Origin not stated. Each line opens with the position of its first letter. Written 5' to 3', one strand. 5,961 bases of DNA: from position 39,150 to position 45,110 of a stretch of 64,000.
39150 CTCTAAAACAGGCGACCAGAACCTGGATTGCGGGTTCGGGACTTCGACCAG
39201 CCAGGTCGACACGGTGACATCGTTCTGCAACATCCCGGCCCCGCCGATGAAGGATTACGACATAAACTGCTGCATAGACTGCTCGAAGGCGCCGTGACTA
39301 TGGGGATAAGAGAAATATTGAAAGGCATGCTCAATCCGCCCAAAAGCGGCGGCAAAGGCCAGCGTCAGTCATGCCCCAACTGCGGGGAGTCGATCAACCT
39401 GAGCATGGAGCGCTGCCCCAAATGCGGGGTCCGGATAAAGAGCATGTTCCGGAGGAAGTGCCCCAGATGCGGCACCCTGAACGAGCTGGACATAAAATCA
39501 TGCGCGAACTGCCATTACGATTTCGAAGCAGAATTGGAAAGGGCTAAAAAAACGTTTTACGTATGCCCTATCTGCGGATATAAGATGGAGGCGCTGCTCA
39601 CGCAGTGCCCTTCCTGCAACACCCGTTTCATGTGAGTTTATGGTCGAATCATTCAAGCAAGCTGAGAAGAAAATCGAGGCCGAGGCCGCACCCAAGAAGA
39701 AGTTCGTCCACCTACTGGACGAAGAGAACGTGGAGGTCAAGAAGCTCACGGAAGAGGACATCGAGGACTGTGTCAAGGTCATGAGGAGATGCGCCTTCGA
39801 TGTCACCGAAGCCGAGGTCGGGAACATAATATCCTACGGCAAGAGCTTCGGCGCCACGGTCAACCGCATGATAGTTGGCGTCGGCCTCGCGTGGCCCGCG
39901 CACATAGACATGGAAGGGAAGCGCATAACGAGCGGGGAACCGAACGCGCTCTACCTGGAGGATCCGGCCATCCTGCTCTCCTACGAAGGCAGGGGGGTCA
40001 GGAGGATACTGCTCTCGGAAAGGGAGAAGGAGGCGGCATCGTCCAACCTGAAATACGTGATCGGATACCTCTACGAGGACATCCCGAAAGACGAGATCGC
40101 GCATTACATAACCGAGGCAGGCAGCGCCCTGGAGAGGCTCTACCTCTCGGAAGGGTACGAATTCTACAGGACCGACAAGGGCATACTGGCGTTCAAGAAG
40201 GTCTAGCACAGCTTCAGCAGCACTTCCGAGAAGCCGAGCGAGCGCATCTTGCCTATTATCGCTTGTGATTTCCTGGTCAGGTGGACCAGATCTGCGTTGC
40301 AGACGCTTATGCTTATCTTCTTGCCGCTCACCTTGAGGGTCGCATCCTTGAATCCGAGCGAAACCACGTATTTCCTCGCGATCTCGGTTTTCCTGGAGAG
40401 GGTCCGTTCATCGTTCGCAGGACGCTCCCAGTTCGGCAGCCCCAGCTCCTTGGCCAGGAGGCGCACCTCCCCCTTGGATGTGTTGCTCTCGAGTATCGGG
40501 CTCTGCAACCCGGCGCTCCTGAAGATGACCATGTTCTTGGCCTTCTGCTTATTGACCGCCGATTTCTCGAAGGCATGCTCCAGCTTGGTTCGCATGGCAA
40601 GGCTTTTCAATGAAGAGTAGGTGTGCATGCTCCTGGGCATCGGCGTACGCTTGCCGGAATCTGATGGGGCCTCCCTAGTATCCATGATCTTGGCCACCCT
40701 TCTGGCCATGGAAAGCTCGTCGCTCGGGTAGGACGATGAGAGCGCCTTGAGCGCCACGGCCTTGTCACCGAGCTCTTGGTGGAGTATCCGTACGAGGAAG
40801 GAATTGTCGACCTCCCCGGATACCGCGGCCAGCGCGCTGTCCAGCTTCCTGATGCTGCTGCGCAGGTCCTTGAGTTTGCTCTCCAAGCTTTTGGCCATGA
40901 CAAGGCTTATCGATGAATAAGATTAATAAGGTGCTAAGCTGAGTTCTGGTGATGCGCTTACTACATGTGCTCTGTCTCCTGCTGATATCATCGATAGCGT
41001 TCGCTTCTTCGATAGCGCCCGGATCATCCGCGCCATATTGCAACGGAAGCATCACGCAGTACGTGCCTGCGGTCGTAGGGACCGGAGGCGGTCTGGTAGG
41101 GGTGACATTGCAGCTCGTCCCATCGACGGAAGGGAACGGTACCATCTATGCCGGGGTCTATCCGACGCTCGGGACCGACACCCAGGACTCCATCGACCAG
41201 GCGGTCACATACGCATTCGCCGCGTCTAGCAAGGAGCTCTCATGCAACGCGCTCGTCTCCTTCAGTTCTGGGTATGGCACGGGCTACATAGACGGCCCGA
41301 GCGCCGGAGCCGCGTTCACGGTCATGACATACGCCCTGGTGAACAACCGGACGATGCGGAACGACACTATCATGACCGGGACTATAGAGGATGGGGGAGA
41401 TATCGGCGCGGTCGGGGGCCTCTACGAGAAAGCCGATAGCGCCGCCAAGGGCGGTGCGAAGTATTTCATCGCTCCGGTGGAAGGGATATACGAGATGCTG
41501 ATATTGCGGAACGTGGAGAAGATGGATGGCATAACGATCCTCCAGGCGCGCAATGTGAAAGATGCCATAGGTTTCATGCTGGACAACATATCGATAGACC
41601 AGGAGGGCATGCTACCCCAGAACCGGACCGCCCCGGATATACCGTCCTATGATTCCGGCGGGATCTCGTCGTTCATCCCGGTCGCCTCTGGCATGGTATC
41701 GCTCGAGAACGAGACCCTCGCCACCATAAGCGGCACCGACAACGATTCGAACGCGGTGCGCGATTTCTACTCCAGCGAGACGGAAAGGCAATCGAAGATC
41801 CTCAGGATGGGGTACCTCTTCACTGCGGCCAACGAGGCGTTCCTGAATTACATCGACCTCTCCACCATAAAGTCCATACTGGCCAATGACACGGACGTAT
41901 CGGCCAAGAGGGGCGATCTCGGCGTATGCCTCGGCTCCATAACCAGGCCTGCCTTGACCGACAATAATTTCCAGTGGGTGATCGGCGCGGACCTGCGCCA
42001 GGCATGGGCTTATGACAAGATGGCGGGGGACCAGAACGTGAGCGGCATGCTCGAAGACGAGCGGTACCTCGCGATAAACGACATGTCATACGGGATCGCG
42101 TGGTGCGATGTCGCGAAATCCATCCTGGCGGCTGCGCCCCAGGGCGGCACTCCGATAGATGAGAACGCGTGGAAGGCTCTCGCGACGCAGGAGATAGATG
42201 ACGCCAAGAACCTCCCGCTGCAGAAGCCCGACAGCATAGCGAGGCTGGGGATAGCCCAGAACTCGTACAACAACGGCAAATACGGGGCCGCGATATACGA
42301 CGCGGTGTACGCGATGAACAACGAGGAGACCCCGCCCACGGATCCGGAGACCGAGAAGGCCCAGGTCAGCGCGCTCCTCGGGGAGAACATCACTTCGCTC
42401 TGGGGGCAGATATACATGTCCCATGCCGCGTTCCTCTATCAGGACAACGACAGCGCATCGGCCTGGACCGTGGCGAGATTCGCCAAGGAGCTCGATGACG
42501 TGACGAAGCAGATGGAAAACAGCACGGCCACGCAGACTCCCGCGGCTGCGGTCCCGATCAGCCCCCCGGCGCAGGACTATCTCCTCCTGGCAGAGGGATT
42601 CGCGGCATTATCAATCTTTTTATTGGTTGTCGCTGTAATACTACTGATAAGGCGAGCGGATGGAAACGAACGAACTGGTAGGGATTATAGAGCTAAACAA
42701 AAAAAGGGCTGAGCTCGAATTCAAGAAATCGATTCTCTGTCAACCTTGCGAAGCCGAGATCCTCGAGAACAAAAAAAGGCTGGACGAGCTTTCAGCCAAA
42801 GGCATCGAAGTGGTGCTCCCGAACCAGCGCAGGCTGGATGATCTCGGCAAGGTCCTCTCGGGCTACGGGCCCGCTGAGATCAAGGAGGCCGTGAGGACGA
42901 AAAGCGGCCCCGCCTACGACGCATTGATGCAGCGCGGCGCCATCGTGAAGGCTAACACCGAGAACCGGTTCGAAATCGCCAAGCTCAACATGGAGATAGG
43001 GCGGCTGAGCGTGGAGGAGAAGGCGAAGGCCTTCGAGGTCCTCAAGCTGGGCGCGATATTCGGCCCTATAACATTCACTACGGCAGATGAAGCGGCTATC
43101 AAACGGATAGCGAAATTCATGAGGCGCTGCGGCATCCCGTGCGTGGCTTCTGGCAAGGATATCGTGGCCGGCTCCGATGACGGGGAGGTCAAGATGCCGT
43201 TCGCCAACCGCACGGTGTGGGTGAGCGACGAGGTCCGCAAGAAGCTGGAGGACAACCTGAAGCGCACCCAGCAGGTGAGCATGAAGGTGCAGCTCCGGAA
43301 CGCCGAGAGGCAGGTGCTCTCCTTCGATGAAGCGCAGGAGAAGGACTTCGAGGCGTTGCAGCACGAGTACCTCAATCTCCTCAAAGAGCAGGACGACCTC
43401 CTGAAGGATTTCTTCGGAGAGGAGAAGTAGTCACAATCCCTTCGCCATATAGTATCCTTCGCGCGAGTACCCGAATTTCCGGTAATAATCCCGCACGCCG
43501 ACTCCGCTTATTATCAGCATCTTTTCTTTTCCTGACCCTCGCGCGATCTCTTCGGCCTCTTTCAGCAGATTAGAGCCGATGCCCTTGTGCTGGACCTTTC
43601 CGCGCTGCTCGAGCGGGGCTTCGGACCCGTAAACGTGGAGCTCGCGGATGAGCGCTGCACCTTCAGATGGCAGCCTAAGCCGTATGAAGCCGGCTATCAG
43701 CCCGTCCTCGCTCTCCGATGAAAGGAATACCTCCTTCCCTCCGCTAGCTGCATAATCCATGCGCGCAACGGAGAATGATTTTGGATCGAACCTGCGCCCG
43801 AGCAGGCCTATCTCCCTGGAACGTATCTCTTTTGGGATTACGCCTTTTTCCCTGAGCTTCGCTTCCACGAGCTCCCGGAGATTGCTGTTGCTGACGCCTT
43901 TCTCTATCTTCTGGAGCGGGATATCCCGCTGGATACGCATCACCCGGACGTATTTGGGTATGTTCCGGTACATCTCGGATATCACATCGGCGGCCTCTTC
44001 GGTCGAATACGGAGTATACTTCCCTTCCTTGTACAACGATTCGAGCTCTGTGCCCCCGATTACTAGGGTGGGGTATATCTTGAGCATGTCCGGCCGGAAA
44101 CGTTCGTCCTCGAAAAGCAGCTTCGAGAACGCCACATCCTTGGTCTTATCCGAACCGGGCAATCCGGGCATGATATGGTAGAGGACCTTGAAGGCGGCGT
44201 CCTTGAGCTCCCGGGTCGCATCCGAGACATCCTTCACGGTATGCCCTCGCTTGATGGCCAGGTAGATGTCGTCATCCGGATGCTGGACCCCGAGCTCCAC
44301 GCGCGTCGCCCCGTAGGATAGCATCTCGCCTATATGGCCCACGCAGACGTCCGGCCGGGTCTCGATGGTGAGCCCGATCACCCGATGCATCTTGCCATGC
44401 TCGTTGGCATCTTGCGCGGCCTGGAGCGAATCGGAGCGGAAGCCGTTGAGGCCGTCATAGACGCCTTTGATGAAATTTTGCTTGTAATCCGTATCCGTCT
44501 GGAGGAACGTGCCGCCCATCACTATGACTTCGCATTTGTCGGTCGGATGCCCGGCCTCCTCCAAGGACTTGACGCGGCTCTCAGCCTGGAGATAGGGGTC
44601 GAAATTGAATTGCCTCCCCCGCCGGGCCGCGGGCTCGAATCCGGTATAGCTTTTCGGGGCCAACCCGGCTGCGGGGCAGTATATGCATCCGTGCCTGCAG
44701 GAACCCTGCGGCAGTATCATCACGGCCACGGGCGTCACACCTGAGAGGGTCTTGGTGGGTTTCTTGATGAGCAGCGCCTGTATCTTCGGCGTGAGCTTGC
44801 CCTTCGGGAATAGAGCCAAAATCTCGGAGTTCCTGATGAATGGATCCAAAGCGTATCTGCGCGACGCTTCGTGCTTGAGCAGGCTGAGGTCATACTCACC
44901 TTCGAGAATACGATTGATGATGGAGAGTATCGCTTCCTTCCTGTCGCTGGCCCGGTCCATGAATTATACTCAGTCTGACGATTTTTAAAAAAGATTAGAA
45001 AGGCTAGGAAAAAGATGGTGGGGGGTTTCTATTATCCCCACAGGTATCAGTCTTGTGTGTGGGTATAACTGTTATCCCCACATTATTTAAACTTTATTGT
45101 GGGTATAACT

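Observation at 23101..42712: A roughly 19-kb divergent locus is a candidate undescribed archaeal cell-envelope system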

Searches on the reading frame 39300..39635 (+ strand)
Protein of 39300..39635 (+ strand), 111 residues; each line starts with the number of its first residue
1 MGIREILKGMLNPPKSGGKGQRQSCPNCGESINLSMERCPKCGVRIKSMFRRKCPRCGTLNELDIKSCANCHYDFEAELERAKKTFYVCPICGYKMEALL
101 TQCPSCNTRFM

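Call 5: search_protein_families(library=pfam, proteins=[window:39300-39635:+], max_evalue=1)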
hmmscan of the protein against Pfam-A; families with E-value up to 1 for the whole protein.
window:39300-39635:+ (111 aa): 41 families (the best 25 are shown)
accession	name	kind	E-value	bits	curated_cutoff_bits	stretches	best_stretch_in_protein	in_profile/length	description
PF12773.13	DZR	-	7.1e-11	42.5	27.3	2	25-71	1-44/45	Double zinc ribbon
PF13248.11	Zn_ribbon_3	-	1.1e-10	41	27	2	23-46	3-26/26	zinc-ribbon domain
PF13240.11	Zn_Ribbon_1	-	1.1e-08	35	25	2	25-43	2-20/23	zinc-ribbon domain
PF10571.15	UPF0547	-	1.3e-07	32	29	2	24-43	2-21/26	Uncharacterised protein family UPF0547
PF22747.2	Zn_ribbon_DUF2089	-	2.2e-07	31.3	27.6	2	25-50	1-26/32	DUF2089 zinc ribbon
PF24463.1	DUF7577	-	5.2e-06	26.4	28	2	52-71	3-22/27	Domain of unknown function (DUF7577)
PF18912.6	DZR_2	-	4.1e-05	23.8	27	2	19-45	18-45/56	Double zinc ribbon domain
PF24460.1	DUF7575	-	4.6e-05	23.1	28.5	1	22-45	3-26/28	Domain of unknown function (DUF7575)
PF17032.10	Zn_ribbon_15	-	5.8e-05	24.3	28.9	1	21-43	51-73/73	zinc-ribbon family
PF23455.1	DUF7129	-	6e-05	23.2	30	2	83-109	8-36/45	Domain of unknown function (DUF7129)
PF21349.2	RUBY_RBDX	-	0.00025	20.8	26.5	1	87-107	1-23/30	Rubrerythrin, rubredoxin-like domain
PF07282.18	Cas12f1-like_TNB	-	0.00045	20.8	26.3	3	53-97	30-51/60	Cas12f1-like, TNB domain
PF14952.11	zf-tcix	-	0.001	19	31.2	1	52-77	11-38/42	Putative treble-clef, zinc-finger, Zn-binding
PF09723.15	Zn_ribbon_8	-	0.0012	19.2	34.4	1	68-95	8-36/41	Zinc ribbon domain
PF10122.14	Zn_ribbon_Com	-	0.0012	18.6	22.9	1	53-67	26-40/52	Mu-like prophage protein Com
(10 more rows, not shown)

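Call 6: search_protein_families(library=ncbifam, proteins=[window:39300-39635:+], max_evalue=1)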
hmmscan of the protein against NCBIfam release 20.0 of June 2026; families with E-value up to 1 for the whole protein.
window:39300-39635:+ (111 aa): 32 families (the best 25 are shown)
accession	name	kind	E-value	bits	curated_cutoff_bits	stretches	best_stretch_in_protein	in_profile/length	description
NF049953.1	ribbon_DG_selen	exception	2.3e-08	34.1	130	3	21-46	146-171/172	zinc ribbon-containing (seleno)protein DG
NF033497.1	rubre_like_arch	subfamily_domain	5.4e-05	22.8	32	3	39-58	3-23/34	rubrerythrin-like domain-containing protein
NF053815.1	teico_TcaA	equivalog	0.00081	18.3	550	2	23-48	2-27/463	membrane-associated protein TcaA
TIGR02605.1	CxxC_CxxC_SSSS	subfamily_domain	0.0011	19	31.3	1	68-101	8-42/52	FmdB family zinc ribbon protein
TIGR02098.1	MJ0042_CXXC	domain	0.0014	18.3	20.9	1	101-111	3-13/38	MJ0042-type zinc finger domain-containing protein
NF011302.0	PRK14714.1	equivalog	0.0021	15.6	1791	1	22-74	680-731/1350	DNA-directed DNA polymerase II large subunit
NF041910.1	HVO_0416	equivalog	0.0036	17.2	80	1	51-73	34-56/58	HVO_0416 family zinc finger protein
NF008756.0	PRK11788.1-4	equivalog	0.0038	16.3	474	1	83-107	351-375/389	lipopolysaccharide assembly protein LapB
NF041909.1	HVO_2753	equivalog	0.0057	16.5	80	2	36-95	9-57/59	HVO_2753 family zinc finger protein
NF008757.0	PRK11788.1-5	equivalog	0.0068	15.6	363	1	82-107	349-374/388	lipopolysaccharide assembly protein LapB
NF011481.0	PRK14890.1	equivalog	0.012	15.6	61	1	19-58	24-57/61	putative Zn-ribbon RNA-binding protein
TIGR04165.1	methano_modCys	hypoth_equivalog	0.013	15.7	60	1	36-77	7-48/50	TIGR04165 family Cys-rich peptide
NF011149.0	PRK14559.1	equivalog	0.021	13.5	374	2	25-73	4-49/642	serine/threonine phosphatase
NF045783.1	Nigrythrn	equivalog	0.023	14.8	340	1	83-108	168-194/202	nigerythrin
NF003331.0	PRK04338.1-7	equivalog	0.033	13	560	1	77-110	234-269/376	tRNA (guanine(26)-N(2))-dimethyltransferase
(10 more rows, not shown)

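Call 68: search_protein_families(library=phrogs, proteins=[window:39300-39635:+], max_evalue=0.01)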
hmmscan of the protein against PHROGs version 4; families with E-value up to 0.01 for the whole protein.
window:39300-39635:+ (111 aa): 13 families
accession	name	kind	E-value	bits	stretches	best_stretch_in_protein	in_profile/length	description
phrog_6586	-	unknown function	2.4e-07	31.6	1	23-48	4-29/129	-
phrog_4875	-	unknown function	7.3e-06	27.1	1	61-96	9-40/77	-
phrog_9700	-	unknown function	0.00026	21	1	22-77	6-66/483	-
phrog_6332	-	unknown function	0.00042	21.2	0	53-80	9-35/60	-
phrog_8436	-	unknown function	0.00094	20.2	0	19-47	60-88/110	-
phrog_4852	-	unknown function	0.0025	18.5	0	22-47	13-40/194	-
phrog_12167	-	unknown function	0.0026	18.9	0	18-45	138-165/182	-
phrog_10714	-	unknown function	0.0028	18.9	0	20-47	71-100/109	-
phrog_5584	-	unknown function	0.0035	18.6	0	21-71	17-57/60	-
phrog_36481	-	unknown function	0.0062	17.6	0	24-44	16-36/60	-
phrog_9188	-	unknown function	0.0065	17.7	0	19-47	35-65/70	-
phrog_6422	-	moron, auxiliary metabolic gene and host takeover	0.0072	17.7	1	65-98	7-42/120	Lar-like restriction alleviation protein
phrog_11547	-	unknown function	0.0095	17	0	23-45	2-24/64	-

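Call 69: search_protein_families(library=padloc, proteins=[window:39300-39635:+], max_evalue=0.01)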
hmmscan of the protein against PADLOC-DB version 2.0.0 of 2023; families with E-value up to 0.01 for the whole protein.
window:39300-39635:+ (111 aa): 1 family
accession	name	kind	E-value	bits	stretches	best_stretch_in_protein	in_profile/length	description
PDLC03582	REase_II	-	0.005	13.8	0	3-64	99-157/521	Type II restriction enzyme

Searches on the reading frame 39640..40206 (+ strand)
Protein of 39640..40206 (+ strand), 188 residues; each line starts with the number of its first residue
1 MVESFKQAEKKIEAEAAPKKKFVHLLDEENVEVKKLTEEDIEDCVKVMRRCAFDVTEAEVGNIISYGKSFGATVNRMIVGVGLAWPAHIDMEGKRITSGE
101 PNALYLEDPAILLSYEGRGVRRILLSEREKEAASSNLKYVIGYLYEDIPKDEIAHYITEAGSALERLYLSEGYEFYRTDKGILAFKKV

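Call 10: search_protein_families(library=pfam, proteins=[window:39640-40206:+], max_evalue=0.01)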
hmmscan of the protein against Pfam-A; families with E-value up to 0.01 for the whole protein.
window:39640-40206:+ (188 aa): 0 families

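Call 65: search_protein_families(library=pfam, proteins=[window:39640-40206:+], max_evalue=10)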
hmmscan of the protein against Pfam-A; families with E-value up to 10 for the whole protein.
window:39640-40206:+ (188 aa): 3 families
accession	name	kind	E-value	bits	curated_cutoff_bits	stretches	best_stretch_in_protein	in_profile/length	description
PF13527.13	Acetyltransf_9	-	0.025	15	25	1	32-142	1-111/127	Acetyltransferase (GNAT) domain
PF25378.1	PUA_NSUN2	-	0.031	14.9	25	1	17-49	5-38/87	NSUN2 PUA domain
PF07913.16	DUF1678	-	0.06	13.6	25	1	20-104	95-179/196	Protein of unknown function (DUF1678)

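Call 68: search_protein_families(library=phrogs, proteins=[window:39640-40206:+], max_evalue=0.01)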
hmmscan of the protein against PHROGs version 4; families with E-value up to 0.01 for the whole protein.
window:39640-40206:+ (188 aa): 0 families

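Call 69: search_protein_families(library=padloc, proteins=[window:39640-40206:+], max_evalue=0.01)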
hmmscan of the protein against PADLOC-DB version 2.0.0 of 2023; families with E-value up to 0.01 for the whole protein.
window:39640-40206:+ (188 aa): 0 families

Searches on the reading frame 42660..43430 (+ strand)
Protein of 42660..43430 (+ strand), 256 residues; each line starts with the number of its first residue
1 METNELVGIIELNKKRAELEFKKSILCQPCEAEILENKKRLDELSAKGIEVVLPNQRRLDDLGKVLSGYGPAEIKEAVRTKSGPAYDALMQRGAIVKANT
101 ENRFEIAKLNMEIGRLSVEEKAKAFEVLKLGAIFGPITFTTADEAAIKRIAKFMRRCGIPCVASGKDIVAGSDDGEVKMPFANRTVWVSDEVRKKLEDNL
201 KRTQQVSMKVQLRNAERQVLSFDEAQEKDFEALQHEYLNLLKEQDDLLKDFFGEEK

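Call 10: search_protein_families(library=pfam, proteins=[window:42660-43430:+], max_evalue=0.01)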
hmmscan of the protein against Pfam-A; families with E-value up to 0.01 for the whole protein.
window:42660-43430:+ (256 aa): 0 families

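Call 65: search_protein_families(library=pfam, proteins=[window:42660-43430:+], max_evalue=10)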
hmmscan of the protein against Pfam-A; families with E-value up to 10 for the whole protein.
window:42660-43430:+ (256 aa): 3 families
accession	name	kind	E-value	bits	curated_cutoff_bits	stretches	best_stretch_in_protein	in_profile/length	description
PF09413.15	DUF2007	-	0.041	14.5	25.7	1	139-191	5-53/66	Putative prokaryotic signal transducing protein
PF23349.2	BBS7_hp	-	0.043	14.4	27.8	1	194-251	9-62/114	BBS7 hairpin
PF13148.11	DUF3987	-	0.12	12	27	1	188-251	246-312/364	Protein of unknown function (DUF3987)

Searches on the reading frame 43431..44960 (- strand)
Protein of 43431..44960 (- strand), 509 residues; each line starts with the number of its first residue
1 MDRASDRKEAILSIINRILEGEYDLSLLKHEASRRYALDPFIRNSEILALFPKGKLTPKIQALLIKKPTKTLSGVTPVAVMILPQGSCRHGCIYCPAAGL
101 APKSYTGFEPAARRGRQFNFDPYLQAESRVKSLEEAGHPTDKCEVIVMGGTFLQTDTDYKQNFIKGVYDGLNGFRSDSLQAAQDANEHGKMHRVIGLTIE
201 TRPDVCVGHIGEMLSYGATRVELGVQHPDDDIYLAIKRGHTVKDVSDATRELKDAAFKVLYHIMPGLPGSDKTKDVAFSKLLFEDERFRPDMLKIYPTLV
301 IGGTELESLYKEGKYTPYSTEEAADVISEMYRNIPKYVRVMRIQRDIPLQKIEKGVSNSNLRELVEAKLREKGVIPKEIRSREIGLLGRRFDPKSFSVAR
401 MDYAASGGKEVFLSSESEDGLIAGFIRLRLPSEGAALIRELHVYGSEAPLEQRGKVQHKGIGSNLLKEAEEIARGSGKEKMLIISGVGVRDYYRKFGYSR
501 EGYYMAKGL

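Call 10: search_protein_families(library=pfam, proteins=[window:43431-44960:-], max_evalue=0.01)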
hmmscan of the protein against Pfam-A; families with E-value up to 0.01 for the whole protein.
window:43431-44960:- (509 aa): 6 families
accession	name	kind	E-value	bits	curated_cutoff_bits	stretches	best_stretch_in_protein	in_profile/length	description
PF16199.10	Radical_SAM_C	-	7.9e-24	84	31.9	1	290-370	1-84/85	Radical_SAM C-terminal domain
PF04055.27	Radical_SAM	-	5.8e-16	59.6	29.5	1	84-270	3-154/166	Radical SAM superfamily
PF23613.1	ELP3_N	-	3.3e-06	27.4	27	1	13-71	11-69/70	ELP3 N-terminal domain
PF00583.31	Acetyltransf_1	-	1.6e-05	25.6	20.7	1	412-498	35-116/116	Acetyltransferase (GNAT) family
PF13508.13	Acetyltransf_7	-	0.00026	21.7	27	1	420-499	12-83/84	Acetyltransferase (GNAT) domain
PF13673.13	Acetyltransf_10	-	0.002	18.5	23.6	1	454-500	61-109/128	Acetyltransferase (GNAT) domain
